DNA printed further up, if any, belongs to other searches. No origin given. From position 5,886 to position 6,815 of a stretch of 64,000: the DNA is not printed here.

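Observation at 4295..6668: Tandem zinc-ribbon/double-FHA paralogs, one carrying in-frame microsatellites (15-bp x4.4 and GGTCCG-type hexamers)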

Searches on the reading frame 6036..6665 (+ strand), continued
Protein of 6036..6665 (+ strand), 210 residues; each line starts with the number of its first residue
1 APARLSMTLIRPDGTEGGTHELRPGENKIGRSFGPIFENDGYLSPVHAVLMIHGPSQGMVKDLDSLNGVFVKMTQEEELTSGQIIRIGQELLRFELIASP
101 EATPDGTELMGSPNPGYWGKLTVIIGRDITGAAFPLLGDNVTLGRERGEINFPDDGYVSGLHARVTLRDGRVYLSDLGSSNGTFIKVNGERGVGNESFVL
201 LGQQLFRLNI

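Call 71: find_homologous_proteins(query=A3, max_evalue=1e-20)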
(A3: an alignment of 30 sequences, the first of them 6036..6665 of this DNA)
Query A3 (30 sequences) (210 aa, profile of the alignment): 5377 proteins with E <= 1e-20 among 8000 candidates; the best 120 are listed.
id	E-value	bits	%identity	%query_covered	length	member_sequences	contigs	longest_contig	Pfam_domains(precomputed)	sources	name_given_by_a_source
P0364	5.2e-91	322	70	97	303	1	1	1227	PF13240.12,PF00498.32,PF24463.2,PF16697.11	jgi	jgi:pSer/pThr/pTyr-binding forkhead associated (FHA) protein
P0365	5.6e-91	322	60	99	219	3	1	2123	PF00498.32,PF16697.11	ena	-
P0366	9.4e-91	321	62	100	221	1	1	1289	PF00498.32,PF16697.11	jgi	jgi:pSer/pThr/pTyr-binding forkhead associated (FHA) protein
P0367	1.0e-90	321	63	98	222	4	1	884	PF00498.32,PF16697.11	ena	-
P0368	1.2e-90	321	62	99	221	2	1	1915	PF00498.32,PF16697.11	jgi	jgi:pSer/pThr/pTyr-binding forkhead associated (FHA) protein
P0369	1.2e-90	321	60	100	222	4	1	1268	PF00498.32,PF16697.11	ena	-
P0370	1.4e-90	321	69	99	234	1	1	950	PF00498.32,PF16697.11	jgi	jgi:pSer/pThr/pTyr-binding forkhead associated (FHA) protein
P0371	1.9e-90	320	62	98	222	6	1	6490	PF00498.32,PF16697.11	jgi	jgi:pSer/pThr/pTyr-binding forkhead associated (FHA) protein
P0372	3.0e-90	320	71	99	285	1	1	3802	PF13240.12,PF00498.32,PF16697.11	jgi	jgi:pSer/pThr/pTyr-binding forkhead associated (FHA) protein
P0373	3.5e-90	319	60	98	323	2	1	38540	PF13240.12,PF00498.32,PF16697.11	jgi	jgi:pSer/pThr/pTyr-binding forkhead associated (FHA) protein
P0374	3.6e-90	319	63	98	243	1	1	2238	PF00498.32,PF16697.11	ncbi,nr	ncbi:MAG TPA: FHA domain-containing protein, partial [Thermoanaerobaculia bacterium]|nr:FHA domain-c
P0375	4.6e-90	319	66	99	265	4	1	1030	PF00498.32,PF16697.11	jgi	jgi:pSer/pThr/pTyr-binding forkhead associated (FHA) protein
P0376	4.9e-90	319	62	99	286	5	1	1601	PF13240.12,PF00498.32,PF24463.2,PF16697.11,PF13248.12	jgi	jgi:pSer/pThr/pTyr-binding forkhead associated (FHA) protein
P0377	5.6e-90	319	61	100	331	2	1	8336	PF13240.12,PF00498.32,PF16697.11,PF24460.2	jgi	-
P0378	5.8e-90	319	62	99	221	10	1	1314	PF00498.32,PF16697.11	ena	-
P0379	6.3e-90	319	71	97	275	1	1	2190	PF13240.12,PF00498.32,PF16697.11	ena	-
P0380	7.5e-90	318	60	98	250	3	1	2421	PF00498.32,PF16697.11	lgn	-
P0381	7.7e-90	318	62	98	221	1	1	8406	PF00498.32,PF16697.11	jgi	jgi:pSer/pThr/pTyr-binding forkhead associated (FHA) protein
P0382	7.9e-90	318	65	99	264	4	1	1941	PF13240.12,PF00498.32,PF16697.11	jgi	jgi:pSer/pThr/pTyr-binding forkhead associated (FHA) protein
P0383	8.3e-90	318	62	98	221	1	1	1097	PF00498.32,PF16697.11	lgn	-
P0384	8.5e-90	318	60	100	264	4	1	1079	PF13240.12,PF00498.32,PF16697.11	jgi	jgi:pSer/pThr/pTyr-binding forkhead associated (FHA) protein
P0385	8.8e-90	318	72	98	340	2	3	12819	PF13240.12,PF00498.32,PF12773.14,PF24463.2,PF16697.11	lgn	-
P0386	9.7e-90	318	66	99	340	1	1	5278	PF13240.12,PF00498.32,PF24463.2,PF16697.11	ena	-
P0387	1.1e-89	318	65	97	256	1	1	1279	PF00498.32,PF16697.11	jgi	jgi:pSer/pThr/pTyr-binding forkhead associated (FHA) protein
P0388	1.2e-89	318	66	99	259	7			PF00498.32,PF16697.11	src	-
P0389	1.2e-89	318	60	99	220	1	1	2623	PF00498.32,PF16697.11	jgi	jgi:pSer/pThr/pTyr-binding forkhead associated (FHA) protein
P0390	1.2e-89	318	60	97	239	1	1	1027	PF00498.32,PF16697.11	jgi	jgi:pSer/pThr/pTyr-binding forkhead associated (FHA) protein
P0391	1.3e-89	318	66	97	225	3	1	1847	PF00498.32,PF16697.11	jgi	jgi:pSer/pThr/pTyr-binding forkhead associated (FHA) protein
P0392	1.3e-89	317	57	97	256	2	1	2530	PF13240.12,PF00498.32,PF24463.2,PF16697.11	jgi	-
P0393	1.4e-89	317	61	97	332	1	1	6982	PF13240.12,PF00498.32,PF12773.14,PF17032.11,PF24463.2,PF16697.11,PF24460.2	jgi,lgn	-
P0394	1.8e-89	317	64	97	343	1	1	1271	PF13240.12,PF00498.32,PF12773.14,PF17032.11,PF24463.2,PF16697.11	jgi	jgi:pSer/pThr/pTyr-binding forkhead associated (FHA) protein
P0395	1.9e-89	317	62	99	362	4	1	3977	PF13240.12,PF00498.32,PF16697.11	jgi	jgi:pSer/pThr/pTyr-binding forkhead associated (FHA) protein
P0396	2.2e-89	317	61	98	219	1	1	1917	PF00498.32,PF16697.11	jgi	jgi:pSer/pThr/pTyr-binding forkhead associated (FHA) protein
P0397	2.3e-89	317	60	99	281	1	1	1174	PF13240.12,PF00498.32,PF16697.11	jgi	-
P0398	2.4e-89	317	60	99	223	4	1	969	PF00498.32,PF16697.11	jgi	jgi:pSer/pThr/pTyr-binding forkhead associated (FHA) protein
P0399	2.5e-89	317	62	97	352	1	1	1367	PF13240.12,PF00498.32,PF12773.14,PF17032.11,PF24463.2,PF16697.11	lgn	-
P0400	2.7e-89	316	64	97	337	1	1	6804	PF13240.12,PF00498.32,PF12773.14,PF17032.11,PF24463.2,PF16697.11,PF13248.12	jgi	jgi:pSer/pThr/pTyr-binding forkhead associated (FHA) protein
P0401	2.8e-89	316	69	99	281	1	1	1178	PF00498.32,PF16697.11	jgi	-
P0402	2.9e-89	316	57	97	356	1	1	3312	PF13240.12,PF00498.32,PF12773.14,PF24463.2,PF16697.11,PF13248.12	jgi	jgi:pSer/pThr/pTyr-binding forkhead associated (FHA) protein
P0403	2.9e-89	316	62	99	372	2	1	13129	PF13240.12,PF00498.32,PF16697.11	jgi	jgi:pSer/pThr/pTyr-binding forkhead associated (FHA) protein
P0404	3.3e-89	316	65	97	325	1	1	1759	PF13240.12,PF00498.32,PF12773.14,PF24463.2,PF16697.11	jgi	jgi:pSer/pThr/pTyr-binding forkhead associated (FHA) protein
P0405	3.3e-89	316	70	99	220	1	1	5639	PF00498.32,PF16697.11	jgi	jgi:pSer/pThr/pTyr-binding forkhead associated (FHA) protein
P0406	3.5e-89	316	73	100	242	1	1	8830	PF00498.32,PF16697.11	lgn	-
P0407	3.8e-89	316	62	100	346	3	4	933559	PF13240.12,PF00498.32,PF16697.11,PF13248.12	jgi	jgi:pSer/pThr/pTyr-binding forkhead associated (FHA) protein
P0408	4.0e-89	316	61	100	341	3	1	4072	PF13240.12,PF00498.32,PF16697.11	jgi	jgi:pSer/pThr/pTyr-binding forkhead associated (FHA) protein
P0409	4.2e-89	316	69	99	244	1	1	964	PF00498.32,PF16697.11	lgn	-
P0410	4.4e-89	316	61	98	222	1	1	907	PF00498.32,PF16697.11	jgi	jgi:pSer/pThr/pTyr-binding forkhead associated (FHA) protein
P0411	4.4e-89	316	62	97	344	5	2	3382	PF13240.12,PF00498.32,PF12773.14,PF17032.11,PF24463.2,PF16697.11,PF24460.2,PF13248.12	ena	-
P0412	4.7e-89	316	59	98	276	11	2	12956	PF00498.32,PF16697.11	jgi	jgi:pSer/pThr/pTyr-binding forkhead associated (FHA) protein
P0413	4.9e-89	316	59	99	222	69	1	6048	PF00498.32,PF16697.11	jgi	-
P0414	5.3e-89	316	60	100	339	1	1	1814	PF13240.12,PF00498.32,PF12773.14,PF17032.11,PF24463.2,PF16697.11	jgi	jgi:pSer/pThr/pTyr-binding forkhead associated (FHA) protein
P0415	5.4e-89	315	61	99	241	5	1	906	PF00498.32,PF16697.11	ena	-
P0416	6.2e-89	315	60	98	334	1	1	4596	PF13240.12,PF00498.32,PF24463.2,PF16697.11,PF13248.12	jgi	jgi:pSer/pThr/pTyr-binding forkhead associated (FHA) protein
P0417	6.2e-89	315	60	100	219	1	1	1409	PF00498.32,PF16697.11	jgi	jgi:pSer/pThr/pTyr-binding forkhead associated (FHA) protein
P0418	6.6e-89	315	55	100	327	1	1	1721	PF13240.12,PF00498.32,PF12773.14,PF24463.2,PF16697.11,PF13248.12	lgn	-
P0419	7.1e-89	315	73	99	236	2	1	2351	PF00498.32,PF16697.11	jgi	-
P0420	7.4e-89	315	67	97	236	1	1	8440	PF00498.32,PF16697.11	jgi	jgi:pSer/pThr/pTyr-binding forkhead associated (FHA) protein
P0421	7.5e-89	315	60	99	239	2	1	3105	PF00498.32,PF16697.11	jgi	jgi:pSer/pThr/pTyr-binding forkhead associated (FHA) protein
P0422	7.6e-89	315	68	99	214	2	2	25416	PF00498.32,PF16697.11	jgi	jgi:pSer/pThr/pTyr-binding forkhead associated (FHA) protein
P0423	7.6e-89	315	68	98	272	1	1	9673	PF13240.12,PF00498.32,PF16697.11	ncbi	ncbi:MAG: FHA domain-containing protein, partial [Deltaproteobacteria bacterium]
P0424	7.9e-89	315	61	98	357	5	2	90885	PF13240.12,PF00498.32,PF16697.11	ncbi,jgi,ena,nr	ncbi:MAG TPA: FHA domain-containing protein [Polyangia bacterium]|nr:FHA domain-containing protein [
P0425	9.1e-89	315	63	97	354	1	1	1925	PF13240.12,PF00498.32,PF12773.14,PF17032.11,PF24463.2,PF16697.11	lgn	-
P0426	9.1e-89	315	63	99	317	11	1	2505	PF00498.32,PF24463.2,PF16697.11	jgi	jgi:hypothetical protein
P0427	9.4e-89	315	60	99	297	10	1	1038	PF13240.12,PF00498.32,PF16697.11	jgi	jgi:pSer/pThr/pTyr-binding forkhead associated (FHA) protein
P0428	1.1e-88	314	61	100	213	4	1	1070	PF00498.32,PF16697.11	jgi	jgi:pSer/pThr/pTyr-binding forkhead associated (FHA) protein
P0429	1.1e-88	314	59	100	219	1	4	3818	PF00498.32,PF16697.11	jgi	jgi:pSer/pThr/pTyr-binding forkhead associated (FHA) protein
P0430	1.2e-88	314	60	100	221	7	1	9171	PF00498.32,PF16697.11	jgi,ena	-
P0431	1.2e-88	314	60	98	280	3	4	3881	PF00498.32,PF24463.2,PF16697.11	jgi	jgi:hypothetical protein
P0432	1.3e-88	314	60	100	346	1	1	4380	PF13240.12,PF00498.32,PF12773.14,PF16697.11,PF13248.12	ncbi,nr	ncbi:MAG TPA: FHA domain-containing protein [Polyangia bacterium]|nr:FHA domain-containing protein [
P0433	1.4e-88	314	60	97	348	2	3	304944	PF00498.32,PF16697.11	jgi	jgi:pSer/pThr/pTyr-binding forkhead associated (FHA) protein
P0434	1.4e-88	314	58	100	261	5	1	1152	PF00498.32,PF24463.2,PF16697.11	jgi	jgi:pSer/pThr/pTyr-binding forkhead associated (FHA) protein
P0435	1.4e-88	314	60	99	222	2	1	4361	PF00498.32,PF16697.11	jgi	jgi:pSer/pThr/pTyr-binding forkhead associated (FHA) protein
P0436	1.4e-88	314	62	100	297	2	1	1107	PF13240.12,PF00498.32,PF16697.11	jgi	jgi:hypothetical protein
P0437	1.5e-88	314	61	98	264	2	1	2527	PF13240.12,PF00498.32,PF24463.2,PF16697.11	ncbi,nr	ncbi:MAG TPA: FHA domain-containing protein, partial [Polyangia bacterium]|nr:FHA domain-containing 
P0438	1.5e-88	314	61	100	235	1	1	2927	PF00498.32,PF16697.11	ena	-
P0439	1.6e-88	314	60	98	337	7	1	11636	PF00498.32,PF16697.11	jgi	jgi:pSer/pThr/pTyr-binding forkhead associated (FHA) protein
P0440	1.6e-88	314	59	100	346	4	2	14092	PF13240.12,PF00498.32,PF16697.11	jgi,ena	-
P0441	1.7e-88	314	63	100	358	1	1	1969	PF13240.12,PF00498.32,PF12773.14,PF17032.11,PF24463.2,PF16697.11,PF24460.2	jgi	jgi:pSer/pThr/pTyr-binding forkhead associated (FHA) protein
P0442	1.7e-88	314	66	96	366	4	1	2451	PF13240.12,PF00498.32,PF12773.14,PF17032.11,PF24463.2,PF16697.11,PF13248.12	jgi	jgi:hypothetical protein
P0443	1.7e-88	314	61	98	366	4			PF00498.32,PF16697.11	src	-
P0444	1.8e-88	314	65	99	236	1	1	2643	PF00498.32,PF16697.11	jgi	jgi:pSer/pThr/pTyr-binding forkhead associated (FHA) protein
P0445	1.8e-88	314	60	100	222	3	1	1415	PF00498.32,PF16697.11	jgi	jgi:pSer/pThr/pTyr-binding forkhead associated (FHA) protein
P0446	1.8e-88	314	62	97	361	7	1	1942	PF13240.12,PF00498.32,PF12773.14,PF17032.11,PF24463.2,PF16697.11,PF24460.2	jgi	-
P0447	1.9e-88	314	62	99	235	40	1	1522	PF00498.32,PF16697.11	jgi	-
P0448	1.9e-88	314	61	97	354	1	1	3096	PF13240.12,PF00498.32,PF12773.14,PF17032.11,PF24463.2,PF16697.11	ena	-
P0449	1.9e-88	314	60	97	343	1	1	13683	PF13240.12,PF00498.32,PF12773.14,PF17032.11,PF24463.2,PF16697.11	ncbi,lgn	-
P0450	1.9e-88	314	62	99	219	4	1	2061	PF00498.32,PF16697.11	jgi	jgi:pSer/pThr/pTyr-binding forkhead associated (FHA) protein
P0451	1.9e-88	314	62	98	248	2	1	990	PF00498.32,PF16697.11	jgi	jgi:pSer/pThr/pTyr-binding forkhead associated (FHA) protein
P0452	1.9e-88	314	60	99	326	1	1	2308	PF13240.12,PF00498.32,PF12773.14,PF24463.2,PF16697.11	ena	-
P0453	1.9e-88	314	61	97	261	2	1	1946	PF13240.12,PF00498.32,PF24463.2,PF16697.11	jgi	jgi:pSer/pThr/pTyr-binding forkhead associated (FHA) protein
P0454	2.0e-88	314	62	98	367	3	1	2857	PF13240.12,PF00498.32,PF12773.14,PF17032.11,PF24463.2,PF16697.11,PF24460.2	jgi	jgi:pSer/pThr/pTyr-binding forkhead associated (FHA) protein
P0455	2.1e-88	314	60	99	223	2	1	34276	PF00498.32,PF16697.11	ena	-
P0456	2.2e-88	314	60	99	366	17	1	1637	PF00498.32,PF16697.11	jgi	-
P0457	2.2e-88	313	63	97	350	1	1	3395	PF13240.12,PF00498.32,PF12773.14,PF17032.11,PF24463.2,PF16697.11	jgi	jgi:pSer/pThr/pTyr-binding forkhead associated (FHA) protein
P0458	2.2e-88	313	63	100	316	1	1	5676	PF13240.12,PF00498.32,PF12773.14,PF17032.11,PF16697.11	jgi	jgi:pSer/pThr/pTyr-binding forkhead associated (FHA) protein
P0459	2.2e-88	313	72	99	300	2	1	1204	PF13240.12,PF00498.32,PF24463.2,PF16697.11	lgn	-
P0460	2.3e-88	313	63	99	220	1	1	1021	PF00498.32,PF16697.11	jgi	jgi:pSer/pThr/pTyr-binding forkhead associated (FHA) protein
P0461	2.6e-88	313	70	97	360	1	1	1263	PF13240.12,PF00498.32,PF12773.14,PF17032.11,PF24463.2,PF16697.11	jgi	jgi:pSer/pThr/pTyr-binding forkhead associated (FHA) protein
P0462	2.7e-88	313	57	99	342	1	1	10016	PF13240.12,PF00498.32,PF12773.14,PF24463.2,PF16697.11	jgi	jgi:pSer/pThr/pTyr-binding forkhead associated (FHA) protein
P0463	2.7e-88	313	63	99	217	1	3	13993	PF00498.32,PF16697.11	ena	-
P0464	2.7e-88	313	73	100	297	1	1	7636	PF00498.32,PF16697.11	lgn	-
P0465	2.8e-88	313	61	98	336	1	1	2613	PF13240.12,PF00498.32,PF24463.2,PF16697.11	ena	-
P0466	2.8e-88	313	60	97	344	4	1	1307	PF13240.12,PF00498.32,PF12773.14,PF17032.11,PF24463.2,PF16697.11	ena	-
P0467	2.9e-88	313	63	97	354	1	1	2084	PF13240.12,PF00498.32,PF12773.14,PF17032.11,PF24463.2,PF16697.11,PF13248.12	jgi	jgi:pSer/pThr/pTyr-binding forkhead associated (FHA) protein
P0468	3.0e-88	313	67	99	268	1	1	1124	PF00498.32,PF16697.11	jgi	jgi:pSer/pThr/pTyr-binding forkhead associated (FHA) protein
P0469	3.0e-88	313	57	97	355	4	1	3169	PF13240.12,PF00498.32,PF12773.14,PF24463.2,PF16697.11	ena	-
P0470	3.0e-88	313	59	100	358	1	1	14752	PF13240.12,PF00498.32,PF12773.14,PF24463.2,PF16697.11,PF24460.2,PF13248.12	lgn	-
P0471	3.1e-88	313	61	98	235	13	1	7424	PF00498.32,PF16697.11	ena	-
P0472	3.1e-88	313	64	100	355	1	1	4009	PF13240.12,PF00498.32,PF12773.14,PF17032.11,PF24463.2,PF16697.11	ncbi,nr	ncbi:MAG: domain containing protein [bacterium]|nr:domain containing protein [bacterium]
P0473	3.1e-88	313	61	97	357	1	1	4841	PF13240.12,PF00498.32,PF12773.14,PF17032.11,PF24463.2,PF16697.11,PF24460.2,PF13248.12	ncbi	-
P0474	3.2e-88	313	60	98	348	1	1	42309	PF00498.32,PF16697.11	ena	-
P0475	3.3e-88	313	60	99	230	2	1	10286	PF00498.32,PF16697.11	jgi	jgi:pSer/pThr/pTyr-binding forkhead associated (FHA) protein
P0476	3.5e-88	313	63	100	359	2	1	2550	PF13240.12,PF00498.32,PF12773.14,PF17032.11,PF24463.2,PF16697.11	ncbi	ncbi:MAG: FHA domain-containing protein [Polyangia bacterium]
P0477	3.7e-88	313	61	97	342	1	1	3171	PF13240.12,PF00498.32,PF12773.14,PF17032.11,PF24463.2,PF16697.11,PF24460.2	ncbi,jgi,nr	ncbi:MAG TPA: FHA domain-containing protein [Polyangia bacterium]|jgi:pSer/pThr/pTyr-binding forkhea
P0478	3.7e-88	313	64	99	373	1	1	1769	PF13240.12,PF00498.32,PF12773.14,PF17032.11,PF24463.2,PF16697.11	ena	-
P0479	3.7e-88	313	70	97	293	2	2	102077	PF13240.12,PF00498.32,PF16697.11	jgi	-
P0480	3.9e-88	313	62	97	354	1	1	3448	PF13240.12,PF00498.32,PF12773.14,PF17032.11,PF24463.2,PF16697.11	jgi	jgi:pSer/pThr/pTyr-binding forkhead associated (FHA) protein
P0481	4.0e-88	313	60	100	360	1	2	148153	PF13240.12,PF00498.32,PF12773.14,PF24463.2,PF16697.11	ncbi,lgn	-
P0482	4.1e-88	313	67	97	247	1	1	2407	PF00498.32,PF16697.11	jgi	jgi:pSer/pThr/pTyr-binding forkhead associated (FHA) protein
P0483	4.5e-88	312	61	98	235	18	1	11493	PF00498.32,PF16697.11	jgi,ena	jgi:pSer/pThr/pTyr-binding forkhead associated (FHA) protein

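Call 74: search_protein_families(library=padloc, proteins=[P0230, P0232, P0221], max_evalue=0.001)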
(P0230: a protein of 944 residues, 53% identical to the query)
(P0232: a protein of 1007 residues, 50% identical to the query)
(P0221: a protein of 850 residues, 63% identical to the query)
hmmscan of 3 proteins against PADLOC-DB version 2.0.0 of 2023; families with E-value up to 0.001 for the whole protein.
P0230 (944 aa): 28 families (the best 25 are shown)
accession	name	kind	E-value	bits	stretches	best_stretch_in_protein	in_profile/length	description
PDLC04053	PD-T4-6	-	3.9e-23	80.4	1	11-286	8-273/311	-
PDLC04042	PD-T4-6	-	6.5e-23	79.8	1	12-289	9-277/292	-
PDLC04054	PD-T4-6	-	3.1e-21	74.2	1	6-316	4-304/347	-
PDLC04041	PD-T4-6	-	2.9e-20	70.9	1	3-281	19-290/443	-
PDLC04039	PD-T4-6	-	7.6e-20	69.3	1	8-316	10-309/458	-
PDLC03920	MkoA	-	3.5e-18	63.3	1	55-277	55-270/1112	-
PDLC04043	PD-T4-6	-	5.9e-15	53.3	1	23-280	26-273/452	-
PDLC04047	PD-T4-6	-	5.3e-13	46.7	1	10-281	8-269/327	-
PDLC04057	PD-T4-6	-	1.3e-12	45.5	1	50-281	50-267/443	-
PDLC04138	mad6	-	1.5e-12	45.3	1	60-296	104-325/659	mads_6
PDLC04061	PD-T4-6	-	1.6e-12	45.7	1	49-154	57-156/510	-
PDLC04060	PD-T4-6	-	1.1e-11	42.3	1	48-295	48-280/486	-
PDLC01088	C3a189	-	1.5e-11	41.6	1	51-288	40-261/840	kinase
PDLC04049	PD-T4-6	-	6.7e-11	39.6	1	86-282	86-280/442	-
PDLC04050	PD-T4-6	-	3.3e-10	37.5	1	4-273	55-315/480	-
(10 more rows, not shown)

P0232 (1007 aa): 27 families (the best 25 are shown)
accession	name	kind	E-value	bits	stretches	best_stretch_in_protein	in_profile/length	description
PDLC04053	PD-T4-6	-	7.3e-41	138.6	1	2-265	6-275/311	-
PDLC04042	PD-T4-6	-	6.8e-40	135.5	1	4-267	8-278/292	-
PDLC04052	PD-T4-6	-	1.1e-35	121.8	1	6-303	10-312/496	-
PDLC04060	PD-T4-6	-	2.7e-34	116.9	1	5-258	8-266/486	-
PDLC04061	PD-T4-6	-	2.5e-32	111.1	1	5-293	16-317/510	-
PDLC04047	PD-T4-6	-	4.1e-32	109.5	1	3-260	8-271/327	-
PDLC04040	PD-T4-6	-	6.3e-32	109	1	34-270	20-274/547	-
PDLC04041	PD-T4-6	-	2.9e-30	103.9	1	4-365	27-389/443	-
PDLC04054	PD-T4-6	-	8.6e-29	99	1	7-302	12-308/347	-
PDLC04048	PD-T4-6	-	8.7e-29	99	1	5-259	10-270/354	-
PDLC04043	PD-T4-6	-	6.1e-28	96.1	1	1-272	11-287/452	-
PDLC04057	PD-T4-6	-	3.4e-27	93.6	1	5-261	8-270/443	-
PDLC04039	PD-T4-6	-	9.6e-27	92.1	1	3-258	12-272/458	-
PDLC04064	PD-T4-6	-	2.4e-23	80.7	1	35-258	47-277/369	-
PDLC04055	PD-T4-6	-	1.1e-21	75.2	1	4-259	69-333/496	-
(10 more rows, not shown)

P0221 (850 aa): 1 family
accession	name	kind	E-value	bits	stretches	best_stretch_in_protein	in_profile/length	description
PDLC02012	SAVED5--SAVED_TIR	-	2e-06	25.2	1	349-431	11-94/404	-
